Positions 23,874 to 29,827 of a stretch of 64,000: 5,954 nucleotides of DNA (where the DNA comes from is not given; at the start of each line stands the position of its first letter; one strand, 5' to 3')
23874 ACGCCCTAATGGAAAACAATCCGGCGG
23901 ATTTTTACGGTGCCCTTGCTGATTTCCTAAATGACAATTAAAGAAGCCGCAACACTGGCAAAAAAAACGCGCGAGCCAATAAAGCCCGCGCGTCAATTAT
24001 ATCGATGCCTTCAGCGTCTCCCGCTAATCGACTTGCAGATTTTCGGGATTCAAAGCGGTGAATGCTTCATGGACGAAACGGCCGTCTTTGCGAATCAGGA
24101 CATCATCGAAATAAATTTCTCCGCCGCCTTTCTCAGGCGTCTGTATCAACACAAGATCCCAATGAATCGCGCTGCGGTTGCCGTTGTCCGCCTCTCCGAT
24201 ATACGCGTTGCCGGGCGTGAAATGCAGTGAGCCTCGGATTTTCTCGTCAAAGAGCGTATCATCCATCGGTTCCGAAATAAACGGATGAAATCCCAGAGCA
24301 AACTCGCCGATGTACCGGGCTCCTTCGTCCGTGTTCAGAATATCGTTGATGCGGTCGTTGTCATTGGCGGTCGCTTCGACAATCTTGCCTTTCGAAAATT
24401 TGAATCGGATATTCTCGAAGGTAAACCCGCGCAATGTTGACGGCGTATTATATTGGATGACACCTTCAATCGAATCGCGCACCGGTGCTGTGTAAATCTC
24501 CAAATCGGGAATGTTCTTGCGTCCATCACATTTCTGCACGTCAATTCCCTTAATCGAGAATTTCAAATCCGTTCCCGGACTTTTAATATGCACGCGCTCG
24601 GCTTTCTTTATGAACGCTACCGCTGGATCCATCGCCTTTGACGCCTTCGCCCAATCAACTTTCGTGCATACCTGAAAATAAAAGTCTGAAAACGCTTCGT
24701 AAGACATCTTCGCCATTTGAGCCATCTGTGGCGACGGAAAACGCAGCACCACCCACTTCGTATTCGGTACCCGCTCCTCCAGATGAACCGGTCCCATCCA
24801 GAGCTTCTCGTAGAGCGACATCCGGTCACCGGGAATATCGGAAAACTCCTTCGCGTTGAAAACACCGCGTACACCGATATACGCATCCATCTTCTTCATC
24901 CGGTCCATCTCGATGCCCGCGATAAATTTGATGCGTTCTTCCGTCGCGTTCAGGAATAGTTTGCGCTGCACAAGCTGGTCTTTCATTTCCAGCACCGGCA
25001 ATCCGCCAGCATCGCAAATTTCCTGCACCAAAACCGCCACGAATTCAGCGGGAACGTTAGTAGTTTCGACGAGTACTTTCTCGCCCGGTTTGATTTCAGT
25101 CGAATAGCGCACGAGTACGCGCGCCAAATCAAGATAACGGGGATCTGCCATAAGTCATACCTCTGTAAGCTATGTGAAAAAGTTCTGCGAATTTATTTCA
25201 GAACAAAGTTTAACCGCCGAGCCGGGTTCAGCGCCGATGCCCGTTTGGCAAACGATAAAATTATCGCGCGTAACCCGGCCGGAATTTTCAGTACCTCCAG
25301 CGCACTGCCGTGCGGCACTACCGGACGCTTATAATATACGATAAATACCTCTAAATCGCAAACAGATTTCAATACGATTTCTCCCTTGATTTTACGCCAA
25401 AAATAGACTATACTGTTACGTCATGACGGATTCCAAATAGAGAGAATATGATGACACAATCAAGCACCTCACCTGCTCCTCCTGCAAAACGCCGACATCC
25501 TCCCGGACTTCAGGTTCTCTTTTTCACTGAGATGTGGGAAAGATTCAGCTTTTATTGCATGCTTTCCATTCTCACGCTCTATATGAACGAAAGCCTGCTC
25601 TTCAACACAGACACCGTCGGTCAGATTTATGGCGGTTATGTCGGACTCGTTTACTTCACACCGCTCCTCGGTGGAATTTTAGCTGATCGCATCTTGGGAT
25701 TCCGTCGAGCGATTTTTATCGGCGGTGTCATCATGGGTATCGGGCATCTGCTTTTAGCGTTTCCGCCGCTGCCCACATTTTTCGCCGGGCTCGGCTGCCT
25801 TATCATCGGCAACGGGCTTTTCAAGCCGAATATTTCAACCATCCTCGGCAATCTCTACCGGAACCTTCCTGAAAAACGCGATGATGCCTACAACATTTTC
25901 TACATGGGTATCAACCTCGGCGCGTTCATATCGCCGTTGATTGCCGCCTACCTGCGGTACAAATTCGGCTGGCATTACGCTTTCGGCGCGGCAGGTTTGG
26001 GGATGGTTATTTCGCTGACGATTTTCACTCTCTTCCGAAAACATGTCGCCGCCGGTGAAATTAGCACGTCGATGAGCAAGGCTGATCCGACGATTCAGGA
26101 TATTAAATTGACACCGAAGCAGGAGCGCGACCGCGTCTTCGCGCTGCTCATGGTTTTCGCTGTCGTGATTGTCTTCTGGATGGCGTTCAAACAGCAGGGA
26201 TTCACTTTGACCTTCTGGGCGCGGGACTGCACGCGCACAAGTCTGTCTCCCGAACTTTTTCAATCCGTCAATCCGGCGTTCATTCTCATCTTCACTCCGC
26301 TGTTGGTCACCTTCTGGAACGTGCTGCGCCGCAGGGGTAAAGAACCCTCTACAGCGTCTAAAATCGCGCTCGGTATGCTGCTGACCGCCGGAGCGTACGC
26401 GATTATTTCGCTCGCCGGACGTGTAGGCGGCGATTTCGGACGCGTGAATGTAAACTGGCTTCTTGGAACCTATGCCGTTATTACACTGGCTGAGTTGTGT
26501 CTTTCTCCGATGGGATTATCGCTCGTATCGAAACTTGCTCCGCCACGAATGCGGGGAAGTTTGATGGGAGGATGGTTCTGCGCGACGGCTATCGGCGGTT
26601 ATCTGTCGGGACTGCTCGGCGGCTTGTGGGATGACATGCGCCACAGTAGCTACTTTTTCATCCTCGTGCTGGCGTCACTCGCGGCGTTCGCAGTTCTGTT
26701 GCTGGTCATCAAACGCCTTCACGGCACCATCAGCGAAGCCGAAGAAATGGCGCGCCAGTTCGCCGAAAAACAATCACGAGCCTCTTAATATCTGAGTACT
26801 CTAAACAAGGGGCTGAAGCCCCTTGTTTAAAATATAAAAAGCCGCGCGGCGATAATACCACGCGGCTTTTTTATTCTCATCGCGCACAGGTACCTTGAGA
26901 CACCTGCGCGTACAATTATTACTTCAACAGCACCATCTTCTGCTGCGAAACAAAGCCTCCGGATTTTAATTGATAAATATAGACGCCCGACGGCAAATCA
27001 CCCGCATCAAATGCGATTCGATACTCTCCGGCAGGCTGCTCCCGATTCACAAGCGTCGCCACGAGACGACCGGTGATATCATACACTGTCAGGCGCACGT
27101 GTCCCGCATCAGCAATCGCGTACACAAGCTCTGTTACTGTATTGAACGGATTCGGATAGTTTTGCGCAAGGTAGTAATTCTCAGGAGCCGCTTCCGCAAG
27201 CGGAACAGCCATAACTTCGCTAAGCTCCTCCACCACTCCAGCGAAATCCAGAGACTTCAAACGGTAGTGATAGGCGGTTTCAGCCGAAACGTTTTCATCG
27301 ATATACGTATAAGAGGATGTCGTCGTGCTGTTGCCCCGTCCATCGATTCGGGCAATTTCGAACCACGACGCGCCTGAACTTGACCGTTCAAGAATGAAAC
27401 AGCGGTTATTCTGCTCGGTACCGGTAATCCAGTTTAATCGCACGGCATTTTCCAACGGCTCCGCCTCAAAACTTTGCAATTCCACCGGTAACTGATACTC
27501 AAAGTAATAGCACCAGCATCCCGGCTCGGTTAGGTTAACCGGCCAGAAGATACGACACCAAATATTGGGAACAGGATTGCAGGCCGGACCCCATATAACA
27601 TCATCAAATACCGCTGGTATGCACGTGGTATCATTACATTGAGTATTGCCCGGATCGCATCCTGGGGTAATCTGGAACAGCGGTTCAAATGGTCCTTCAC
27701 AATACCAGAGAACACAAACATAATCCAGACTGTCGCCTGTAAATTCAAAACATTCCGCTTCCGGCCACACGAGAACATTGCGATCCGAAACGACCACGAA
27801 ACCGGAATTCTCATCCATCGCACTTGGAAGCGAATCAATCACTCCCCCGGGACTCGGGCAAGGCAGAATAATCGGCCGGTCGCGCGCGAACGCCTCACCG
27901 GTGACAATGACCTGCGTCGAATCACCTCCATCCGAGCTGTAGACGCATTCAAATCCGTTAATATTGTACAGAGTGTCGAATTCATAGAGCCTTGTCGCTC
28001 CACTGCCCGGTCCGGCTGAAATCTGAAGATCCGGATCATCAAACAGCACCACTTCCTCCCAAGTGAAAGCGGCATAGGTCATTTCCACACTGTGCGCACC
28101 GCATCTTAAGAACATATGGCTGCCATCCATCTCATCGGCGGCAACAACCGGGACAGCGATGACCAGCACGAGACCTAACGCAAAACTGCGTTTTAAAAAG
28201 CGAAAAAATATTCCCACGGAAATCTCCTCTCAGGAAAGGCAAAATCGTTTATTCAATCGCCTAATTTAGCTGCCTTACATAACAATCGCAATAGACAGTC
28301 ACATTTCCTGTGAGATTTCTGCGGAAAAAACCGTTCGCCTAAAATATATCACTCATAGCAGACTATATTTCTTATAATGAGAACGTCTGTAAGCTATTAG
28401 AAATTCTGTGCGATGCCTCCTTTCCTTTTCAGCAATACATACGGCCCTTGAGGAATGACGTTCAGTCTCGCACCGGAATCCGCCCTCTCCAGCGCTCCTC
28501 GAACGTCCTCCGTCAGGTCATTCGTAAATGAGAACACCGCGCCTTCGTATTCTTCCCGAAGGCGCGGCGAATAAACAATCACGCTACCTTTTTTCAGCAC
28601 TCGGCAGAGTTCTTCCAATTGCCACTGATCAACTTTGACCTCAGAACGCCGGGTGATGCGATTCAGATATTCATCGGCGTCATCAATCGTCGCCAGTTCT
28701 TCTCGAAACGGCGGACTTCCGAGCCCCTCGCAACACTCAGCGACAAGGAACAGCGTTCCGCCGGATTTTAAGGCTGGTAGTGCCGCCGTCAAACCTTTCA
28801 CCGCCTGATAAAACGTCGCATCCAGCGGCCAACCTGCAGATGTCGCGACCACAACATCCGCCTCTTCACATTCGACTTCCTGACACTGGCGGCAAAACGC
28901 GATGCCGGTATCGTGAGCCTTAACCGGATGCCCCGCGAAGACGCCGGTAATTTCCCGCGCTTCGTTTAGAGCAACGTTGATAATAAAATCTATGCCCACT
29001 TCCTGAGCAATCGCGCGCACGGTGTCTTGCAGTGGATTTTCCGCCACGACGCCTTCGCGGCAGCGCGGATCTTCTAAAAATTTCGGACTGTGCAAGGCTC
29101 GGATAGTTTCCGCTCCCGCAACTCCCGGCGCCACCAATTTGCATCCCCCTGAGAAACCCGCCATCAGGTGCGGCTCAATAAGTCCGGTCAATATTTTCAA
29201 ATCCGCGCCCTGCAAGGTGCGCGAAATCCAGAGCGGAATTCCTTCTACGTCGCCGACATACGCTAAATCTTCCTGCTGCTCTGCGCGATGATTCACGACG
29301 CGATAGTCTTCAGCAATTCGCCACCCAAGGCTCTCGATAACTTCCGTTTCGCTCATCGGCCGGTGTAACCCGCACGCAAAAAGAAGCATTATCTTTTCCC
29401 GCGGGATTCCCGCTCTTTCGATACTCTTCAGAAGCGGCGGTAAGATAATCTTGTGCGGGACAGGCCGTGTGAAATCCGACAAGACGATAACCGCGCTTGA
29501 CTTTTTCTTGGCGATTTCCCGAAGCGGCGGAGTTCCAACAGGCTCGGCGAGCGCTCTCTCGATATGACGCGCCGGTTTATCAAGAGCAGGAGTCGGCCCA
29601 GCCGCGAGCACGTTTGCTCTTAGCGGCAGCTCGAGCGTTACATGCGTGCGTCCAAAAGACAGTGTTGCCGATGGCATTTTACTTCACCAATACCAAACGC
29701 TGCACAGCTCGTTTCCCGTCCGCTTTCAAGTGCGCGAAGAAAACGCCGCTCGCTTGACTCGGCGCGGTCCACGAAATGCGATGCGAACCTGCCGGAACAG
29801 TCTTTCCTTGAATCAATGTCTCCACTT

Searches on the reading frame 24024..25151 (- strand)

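Call 50: search_protein_families(library=pfam, proteins=[window:24024-25151:-], max_evalue=0.001)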
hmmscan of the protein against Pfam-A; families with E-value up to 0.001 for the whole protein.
window:24024-25151:- (375 aa): 1 family
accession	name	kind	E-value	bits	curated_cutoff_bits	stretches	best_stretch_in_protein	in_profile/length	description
PF02073.20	Peptidase_M29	-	4.8e-55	187.4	27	1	8-336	7-382/406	Thermophilic metalloprotease (M29)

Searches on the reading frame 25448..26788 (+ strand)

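Call 50: search_protein_families(library=pfam, proteins=[window:25448-26788:+], max_evalue=0.001)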
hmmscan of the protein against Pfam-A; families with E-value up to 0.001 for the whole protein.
window:25448-26788:+ (446 aa): 2 families
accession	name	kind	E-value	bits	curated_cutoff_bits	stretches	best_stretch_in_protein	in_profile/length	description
PF00854.27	PTR2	-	6.7e-64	216.6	27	2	220-396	191-381/392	POT family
PF07690.21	MFS_1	-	1.6e-32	113.2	33.4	2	26-374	3-333/347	Major Facilitator Superfamily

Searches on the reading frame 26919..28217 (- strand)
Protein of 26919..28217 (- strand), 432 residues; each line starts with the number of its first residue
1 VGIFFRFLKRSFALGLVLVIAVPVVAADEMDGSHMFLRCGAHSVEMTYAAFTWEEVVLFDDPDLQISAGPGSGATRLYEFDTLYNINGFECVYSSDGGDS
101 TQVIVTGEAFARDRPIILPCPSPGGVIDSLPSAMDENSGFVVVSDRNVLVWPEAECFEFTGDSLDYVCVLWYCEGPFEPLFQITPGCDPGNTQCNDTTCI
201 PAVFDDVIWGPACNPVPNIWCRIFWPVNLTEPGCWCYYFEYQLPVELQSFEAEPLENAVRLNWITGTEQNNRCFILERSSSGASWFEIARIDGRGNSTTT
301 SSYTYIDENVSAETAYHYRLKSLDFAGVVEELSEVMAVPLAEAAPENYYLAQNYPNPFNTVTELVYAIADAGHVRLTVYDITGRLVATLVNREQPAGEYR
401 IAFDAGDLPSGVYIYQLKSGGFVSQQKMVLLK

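Call 50: search_protein_families(library=pfam, proteins=[window:26919-28217:-], max_evalue=0.001)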
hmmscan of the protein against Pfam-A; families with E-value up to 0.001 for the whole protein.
window:26919-28217:- (432 aa): 2 families
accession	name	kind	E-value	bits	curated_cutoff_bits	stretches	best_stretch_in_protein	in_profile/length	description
PF18962.6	Por_Secre_tail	-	1.5e-09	38.4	27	1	354-429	2-74/75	Secretion system C-terminal sorting domain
PF13860.13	FlgD_ig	-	0.00015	22.1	27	1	369-417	20-73/79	FlgD Ig-like domain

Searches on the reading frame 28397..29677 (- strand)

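Call 50: search_protein_families(library=pfam, proteins=[window:28397-29677:-], max_evalue=0.001)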
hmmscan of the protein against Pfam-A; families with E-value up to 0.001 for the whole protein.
window:28397-29677:- (426 aa): 2 families
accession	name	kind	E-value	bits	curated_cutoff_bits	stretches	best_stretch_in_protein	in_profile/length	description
PF09861.14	Lar_N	-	4.7e-55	186.4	23.3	1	8-206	1-201/204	Lactate racemase N-terminal domain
PF21113.2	LarA_C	-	1.7e-26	93.4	25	1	268-414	1-150/152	Lactate racemase C-terminal domain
